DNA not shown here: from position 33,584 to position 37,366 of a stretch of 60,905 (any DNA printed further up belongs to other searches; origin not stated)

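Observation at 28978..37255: Tat-exported NarGH-like molybdoenzyme with a copper/polyferredoxin electron-transfer module instead of a haem-b gamma subunit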

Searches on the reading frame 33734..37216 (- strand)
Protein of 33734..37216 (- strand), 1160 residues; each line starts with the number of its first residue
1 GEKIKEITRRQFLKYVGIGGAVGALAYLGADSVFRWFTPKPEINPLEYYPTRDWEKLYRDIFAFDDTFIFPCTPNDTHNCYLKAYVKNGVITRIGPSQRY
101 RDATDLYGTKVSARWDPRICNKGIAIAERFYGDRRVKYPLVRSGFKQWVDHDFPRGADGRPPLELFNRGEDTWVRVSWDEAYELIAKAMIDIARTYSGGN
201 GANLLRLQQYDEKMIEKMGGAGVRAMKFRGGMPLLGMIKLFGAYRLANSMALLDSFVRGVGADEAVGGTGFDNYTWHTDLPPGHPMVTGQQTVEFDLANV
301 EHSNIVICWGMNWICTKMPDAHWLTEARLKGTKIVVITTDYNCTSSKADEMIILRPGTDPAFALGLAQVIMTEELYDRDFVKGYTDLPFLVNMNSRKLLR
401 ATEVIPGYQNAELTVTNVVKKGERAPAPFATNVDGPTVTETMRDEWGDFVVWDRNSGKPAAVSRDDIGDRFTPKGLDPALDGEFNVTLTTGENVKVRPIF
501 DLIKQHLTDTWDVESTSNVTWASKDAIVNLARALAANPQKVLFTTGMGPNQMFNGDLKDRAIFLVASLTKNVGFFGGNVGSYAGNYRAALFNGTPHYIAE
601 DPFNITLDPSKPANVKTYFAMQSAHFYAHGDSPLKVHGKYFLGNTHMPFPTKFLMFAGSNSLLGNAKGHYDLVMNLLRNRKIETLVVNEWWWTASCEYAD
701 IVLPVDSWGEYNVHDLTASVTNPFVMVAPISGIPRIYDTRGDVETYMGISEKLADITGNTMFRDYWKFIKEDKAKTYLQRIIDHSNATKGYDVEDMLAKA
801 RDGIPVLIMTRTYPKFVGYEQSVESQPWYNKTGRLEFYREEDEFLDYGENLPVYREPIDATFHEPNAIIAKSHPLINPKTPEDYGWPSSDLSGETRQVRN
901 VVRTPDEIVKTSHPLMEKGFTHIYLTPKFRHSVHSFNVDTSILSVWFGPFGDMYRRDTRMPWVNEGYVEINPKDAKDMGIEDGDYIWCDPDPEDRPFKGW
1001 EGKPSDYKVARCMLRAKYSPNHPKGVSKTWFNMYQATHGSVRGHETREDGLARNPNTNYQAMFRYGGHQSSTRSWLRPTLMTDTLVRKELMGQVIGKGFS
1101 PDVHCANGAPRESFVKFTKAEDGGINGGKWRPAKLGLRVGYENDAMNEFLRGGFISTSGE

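Call 7: search_protein_families(library=pfam, proteins=[window:33734-37216:-], max_evalue=0.01)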
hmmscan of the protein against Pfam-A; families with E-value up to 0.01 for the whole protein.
window:33734-37216:- (1160 aa): 3 families
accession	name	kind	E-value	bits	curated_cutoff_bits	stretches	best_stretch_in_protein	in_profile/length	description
PF00384.28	Molybdopterin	-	2.7e-28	99.5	24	2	265-712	66-317/353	Molybdopterin oxidoreductase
PF01568.27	Molydop_binding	-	0.0012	19.2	26.8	1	965-987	29-51/110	Molydopterin dinucleotide binding domain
PF10518.14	TAT_signal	-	0.0022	18.3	22.7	1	6-26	1-21/21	TAT (twin-arginine translocation) pathway signal sequence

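Call 8: search_protein_families(library=ncbifam, proteins=[window:33734-37216:-], max_evalue=0.01)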
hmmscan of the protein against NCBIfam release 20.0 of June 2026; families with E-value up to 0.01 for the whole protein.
window:33734-37216:- (1160 aa): 24 families
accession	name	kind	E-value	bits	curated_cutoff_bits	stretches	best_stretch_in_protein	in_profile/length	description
TIGR03479.1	DMSO_red_II_alp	subfamily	4.4e-100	336.1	984.75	3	265-858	187-773/913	molybdopterin-dependent oxidoreductase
TIGR01580.1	narG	equivalog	4.5e-50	170.3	1084.15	3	264-398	207-347/1235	nitrate reductase subunit alpha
NF042978.1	EthbenzDh_ebdA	equivalog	7.5e-46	156.4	2000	3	289-408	233-352/977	ethylbenzene dehydrogenase subunit alpha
TIGR02166.1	dmsA_ynfE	subfamily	1.5e-38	132.4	777.7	4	516-760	336-564/794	DMSO/selenate family reductase complex A subunit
TIGR00509.1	bisC_fam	subfamily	3.5e-31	108.2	1017.55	3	514-771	281-528/772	molybdopterin guanine dinucleotide-containing S/N-oxide reductase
TIGR01591.1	Fdh-alpha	equivalog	6.4e-30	103.9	666.25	1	294-383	147-236/672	formate dehydrogenase subunit alpha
NF011566.1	PRK14990.1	exception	1.8e-27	95.7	1600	2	514-723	354-547/814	dimethylsulfoxide reductase subunit A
NF041885.1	selenate_YnfE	exception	4e-26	91.1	1675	2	516-704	343-515/805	selenate/tellurate reductase subunit YnfE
NF041884.1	selenate_YnfF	exception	1.5e-24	85.9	1650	2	516-704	336-508/798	selenate/tellurate reductase subunit YnfF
NF012032.0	PRK15488.1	equivalog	6.1e-23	80.7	694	2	289-385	182-281/759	thiosulfate reductase PhsA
NF011682.0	PRK15102.1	equivalog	9e-22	77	909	3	514-754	334-569/829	trimethylamine-N-oxide reductase TorA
TIGR02164.1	torA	equivalog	7.6e-20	70.6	1465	2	514-753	330-564/824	trimethylamine-N-oxide reductase TorA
TIGR01553.1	formate-DH-alph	equivalog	3.1e-18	65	814.2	1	298-392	217-311/1009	formate dehydrogenase-N subunit alpha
NF047855.1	AssmNtatRedNasC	equivalog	3.3e-13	48.8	1100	1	296-385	174-263/708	assimilatory nitrate reductase catalytic subunit NasC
NF041513.1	formate_DH_Act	exception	1.5e-12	46.2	1400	1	298-412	208-322/1067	formate dehydrogenase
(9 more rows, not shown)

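Call 23: find_homologous_proteins(query=window:33734-37216:-, max_evalue=1e-20)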
Query window:33734-37216:- (1160 aa): 2485 proteins with E <= 1e-20 among 8000 candidates; the best 120 are listed.
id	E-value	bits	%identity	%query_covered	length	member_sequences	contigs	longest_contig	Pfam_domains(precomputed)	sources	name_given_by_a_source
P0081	0.0e+0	2642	100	95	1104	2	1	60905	PF00384.28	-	-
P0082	0.0e+0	2106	73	99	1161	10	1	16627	PF00384.28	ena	-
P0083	0.0e+0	2074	72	99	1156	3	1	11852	PF00384.28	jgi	jgi:nitrate reductase alpha subunit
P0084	0.0e+0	2032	72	99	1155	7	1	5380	PF00384.28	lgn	-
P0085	0.0e+0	1947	68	99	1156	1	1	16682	PF00384.28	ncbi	-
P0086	0.0e+0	1937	67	100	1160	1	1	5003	PF00384.28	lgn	-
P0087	0.0e+0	1933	67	99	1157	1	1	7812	PF00384.28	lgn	-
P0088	0.0e+0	1884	66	99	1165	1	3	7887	PF10518.15,PF00384.28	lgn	-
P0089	0.0e+0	1819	65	99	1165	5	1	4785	PF00384.28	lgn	-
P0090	0.0e+0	1797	65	99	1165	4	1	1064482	PF00384.28,PF01568.28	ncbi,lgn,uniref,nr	ncbi:molybdopterin-containing oxidoreductase family protein [Inmirania thermothiophila]|uniref:Nitra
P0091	0.0e+0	1797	64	99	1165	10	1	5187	PF00384.28,PF01568.28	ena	-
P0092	0.0e+0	1794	63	99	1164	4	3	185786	PF00384.28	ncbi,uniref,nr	ncbi:molybdopterin-dependent oxidoreductase [Candidatus Magnetominusculus xianensis]|uniref:Nitrate 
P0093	0.0e+0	1791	64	99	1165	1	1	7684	PF00384.28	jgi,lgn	jgi:nitrate reductase alpha subunit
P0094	0.0e+0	1790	64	99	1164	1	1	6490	PF00384.28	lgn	-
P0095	0.0e+0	1790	64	100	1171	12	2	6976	PF00384.28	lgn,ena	-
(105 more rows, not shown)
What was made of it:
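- An alpha with 65% identity comes from Inmirania thermothiophila (call 23).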

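Call 24: search_solved_structures(query=window:33734-37216:-, max_evalue=1e-10, show_alignments=1)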
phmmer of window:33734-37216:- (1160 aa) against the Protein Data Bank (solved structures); distinct sequences matched with E-value up to 1e-10: 20.
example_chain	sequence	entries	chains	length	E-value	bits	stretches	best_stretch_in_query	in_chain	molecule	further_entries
7b04_B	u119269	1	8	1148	1.1e-274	917.5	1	6-1156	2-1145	Nitrite oxidoreductase subunit A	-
4ydd_A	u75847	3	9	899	3.9e-58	200.2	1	265-861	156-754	DMSO reductase family type II enzyme, molybdopterin subunit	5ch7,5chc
5e7o_A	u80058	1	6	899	1e-57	198.8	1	264-861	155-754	DMSO reductase family type II enzyme, molybdopterin subunit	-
3ir5_A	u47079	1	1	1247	1.2e-42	149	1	253-397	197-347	Respiratory nitrate reductase 1 alpha chain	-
3ir6_A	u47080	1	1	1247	2.6e-41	144.5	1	253-397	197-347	Respiratory nitrate reductase 1 alpha chain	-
1r27_A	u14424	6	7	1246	4.8e-41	143.6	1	254-397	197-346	Respiratory nitrate reductase 1 alpha chain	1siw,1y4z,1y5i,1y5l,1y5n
1q16_A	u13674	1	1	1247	4.8e-41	143.6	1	254-397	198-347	Respiratory nitrate reductase 1 alpha chain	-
3egw_A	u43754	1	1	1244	5.1e-41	143.5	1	255-397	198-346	Respiratory nitrate reductase 1 alpha chain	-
3ir7_A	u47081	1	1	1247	7.4e-41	143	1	254-397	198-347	Respiratory nitrate reductase 1 alpha chain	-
2ivf_A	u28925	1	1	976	7.9e-39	136.3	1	293-407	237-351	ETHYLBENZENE DEHYDROGENASE ALPHA-SUBUNIT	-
4dmr_A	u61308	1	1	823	1.6e-18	69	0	521-859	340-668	DMSO REDUCTASE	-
1e60_A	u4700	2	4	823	1.9e-18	68.7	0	520-860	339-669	Dimethyl sulfoxide/trimethylamine N-oxide reductase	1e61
1dmr_A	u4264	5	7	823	2.3e-18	68.5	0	521-859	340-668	DMSO REDUCTASE | Dimethyl sulfoxide/trimethylamine N-oxide reductase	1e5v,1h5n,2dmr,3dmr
1e18_A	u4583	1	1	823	2.4e-18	68.4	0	521-860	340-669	DMSO REDUCTASE.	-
1dms_A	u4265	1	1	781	3.8e-18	67.8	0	514-860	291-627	DMSO REDUCTASE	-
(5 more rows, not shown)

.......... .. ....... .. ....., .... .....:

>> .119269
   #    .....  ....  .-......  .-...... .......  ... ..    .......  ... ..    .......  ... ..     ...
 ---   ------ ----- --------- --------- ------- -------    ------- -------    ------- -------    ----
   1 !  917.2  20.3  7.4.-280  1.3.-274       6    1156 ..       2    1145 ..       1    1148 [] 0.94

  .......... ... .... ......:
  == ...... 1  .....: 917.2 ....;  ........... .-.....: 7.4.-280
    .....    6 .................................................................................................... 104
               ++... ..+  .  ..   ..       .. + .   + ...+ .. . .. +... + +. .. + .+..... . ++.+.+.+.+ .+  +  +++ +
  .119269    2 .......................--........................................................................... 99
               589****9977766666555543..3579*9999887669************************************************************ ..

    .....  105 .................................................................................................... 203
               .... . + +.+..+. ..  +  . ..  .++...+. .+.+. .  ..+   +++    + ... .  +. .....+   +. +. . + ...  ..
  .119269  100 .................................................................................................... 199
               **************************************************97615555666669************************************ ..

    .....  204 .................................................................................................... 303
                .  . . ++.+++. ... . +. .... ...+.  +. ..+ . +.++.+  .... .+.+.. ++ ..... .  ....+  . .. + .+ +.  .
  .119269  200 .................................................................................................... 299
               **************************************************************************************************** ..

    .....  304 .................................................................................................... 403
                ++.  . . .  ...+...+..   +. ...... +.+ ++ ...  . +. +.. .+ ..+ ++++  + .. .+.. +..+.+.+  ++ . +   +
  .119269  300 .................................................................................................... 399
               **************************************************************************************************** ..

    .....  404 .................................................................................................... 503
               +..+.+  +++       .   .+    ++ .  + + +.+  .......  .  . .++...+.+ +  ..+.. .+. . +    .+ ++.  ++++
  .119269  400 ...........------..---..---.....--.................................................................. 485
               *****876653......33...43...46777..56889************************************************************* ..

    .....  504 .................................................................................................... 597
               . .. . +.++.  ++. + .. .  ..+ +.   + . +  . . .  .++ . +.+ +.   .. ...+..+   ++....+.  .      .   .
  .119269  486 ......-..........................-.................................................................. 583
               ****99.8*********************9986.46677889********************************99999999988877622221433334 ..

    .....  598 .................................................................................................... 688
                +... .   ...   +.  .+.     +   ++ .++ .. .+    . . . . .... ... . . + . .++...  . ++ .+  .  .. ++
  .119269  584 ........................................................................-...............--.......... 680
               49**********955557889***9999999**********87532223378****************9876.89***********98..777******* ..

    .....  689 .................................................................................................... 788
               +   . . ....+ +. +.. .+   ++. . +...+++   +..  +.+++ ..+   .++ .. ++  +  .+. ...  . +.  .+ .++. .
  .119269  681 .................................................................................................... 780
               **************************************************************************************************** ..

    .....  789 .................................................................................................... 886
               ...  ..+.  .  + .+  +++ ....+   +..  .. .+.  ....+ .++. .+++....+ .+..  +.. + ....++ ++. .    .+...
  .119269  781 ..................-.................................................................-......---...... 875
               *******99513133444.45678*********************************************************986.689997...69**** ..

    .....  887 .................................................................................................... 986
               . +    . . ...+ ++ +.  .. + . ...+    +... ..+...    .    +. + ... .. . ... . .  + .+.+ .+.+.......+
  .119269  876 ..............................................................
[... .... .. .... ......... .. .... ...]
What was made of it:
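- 33734..37207 (-): Alpha subunit: a Tat-exported molybdopterin catalytic subunit of the periplasmic NXR/pNAR type, about 1157 aa. The start codon is uncertain. Full-length match to Kuenenia NxrA 7B04_B (917 bits, call 24).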

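Call 26: find_encoding_contigs(protein=P0082, flank=10000, max_places=2)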
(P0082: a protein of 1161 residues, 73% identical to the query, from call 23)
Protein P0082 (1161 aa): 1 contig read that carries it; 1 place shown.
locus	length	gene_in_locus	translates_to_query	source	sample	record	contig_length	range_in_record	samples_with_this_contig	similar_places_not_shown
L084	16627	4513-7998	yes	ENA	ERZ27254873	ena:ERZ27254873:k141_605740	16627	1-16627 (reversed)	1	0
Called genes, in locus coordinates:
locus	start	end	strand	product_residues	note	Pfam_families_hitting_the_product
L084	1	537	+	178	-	?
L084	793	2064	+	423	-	PF13187:Fer4_9 (faint), PF12797:Fer4_2 (faint), PF12837:Fer4_6 (faint), PF13247:Fer4_11, PF12838:Fer4_7 (weak), PF13237:Fer4_10 (weak)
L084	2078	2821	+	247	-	PF02613:Nitrate_red_del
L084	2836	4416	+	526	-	PF00034:Cytochrom_C, PF13442:Cytochrome_CBB3, PF00034:Cytochrom_C, PF13442:Cytochrome_CBB3, PF09459:EB_dh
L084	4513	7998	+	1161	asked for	PF00384:Molybdopterin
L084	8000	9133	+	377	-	PF13187:Fer4_9 (faint), PF12797:Fer4_2 (faint), PF12837:Fer4_6 (faint), PF12838:Fer4_7 (weak), PF13237:Fer4_10 (weak), PF13247:Fer4_11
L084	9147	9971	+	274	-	PF09459:EB_dh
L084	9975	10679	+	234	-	PF02613:Nitrate_red_del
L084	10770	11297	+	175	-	PF00355:Rieske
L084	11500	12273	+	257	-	PF00033:Cytochrome_B, PF14358:DUF4405, PF13631:Cytochrom_B_N_2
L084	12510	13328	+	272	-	PF00032:Cytochrom_B_C (weak)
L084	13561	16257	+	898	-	PF02433:FixO (faint), PF13435:Cytochrome_C554 (faint), PF13442:Cytochrome_CBB3 (faint), PF14522:Cytochrome_C7 (faint), PF14537:Cytochrom_c3_2 (faint), PF00034:Cytochrom_C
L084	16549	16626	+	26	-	?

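Call 27: find_encoding_contigs(protein=P0083, flank=10000, max_places=2)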
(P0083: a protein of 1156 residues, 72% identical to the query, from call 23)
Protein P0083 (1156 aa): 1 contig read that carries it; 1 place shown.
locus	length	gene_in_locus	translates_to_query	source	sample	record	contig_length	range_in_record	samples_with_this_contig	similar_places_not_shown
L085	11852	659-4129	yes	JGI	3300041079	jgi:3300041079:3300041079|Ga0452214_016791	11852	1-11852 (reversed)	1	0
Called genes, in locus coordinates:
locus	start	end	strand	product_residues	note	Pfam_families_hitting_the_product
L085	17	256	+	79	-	PF04452:Methyltrans_RNA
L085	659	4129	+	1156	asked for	PF00384:Molybdopterin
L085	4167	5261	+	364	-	PF12838:Fer4_7 (faint), PF12797:Fer4_2 (faint), PF12837:Fer4_6 (faint), PF13237:Fer4_10 (faint), PF13247:Fer4_11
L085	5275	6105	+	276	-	PF09459:EB_dh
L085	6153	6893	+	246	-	PF02613:Nitrate_red_del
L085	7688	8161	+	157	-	-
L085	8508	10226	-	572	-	PF00343:Phosphorylase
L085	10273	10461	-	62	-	-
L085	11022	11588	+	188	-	-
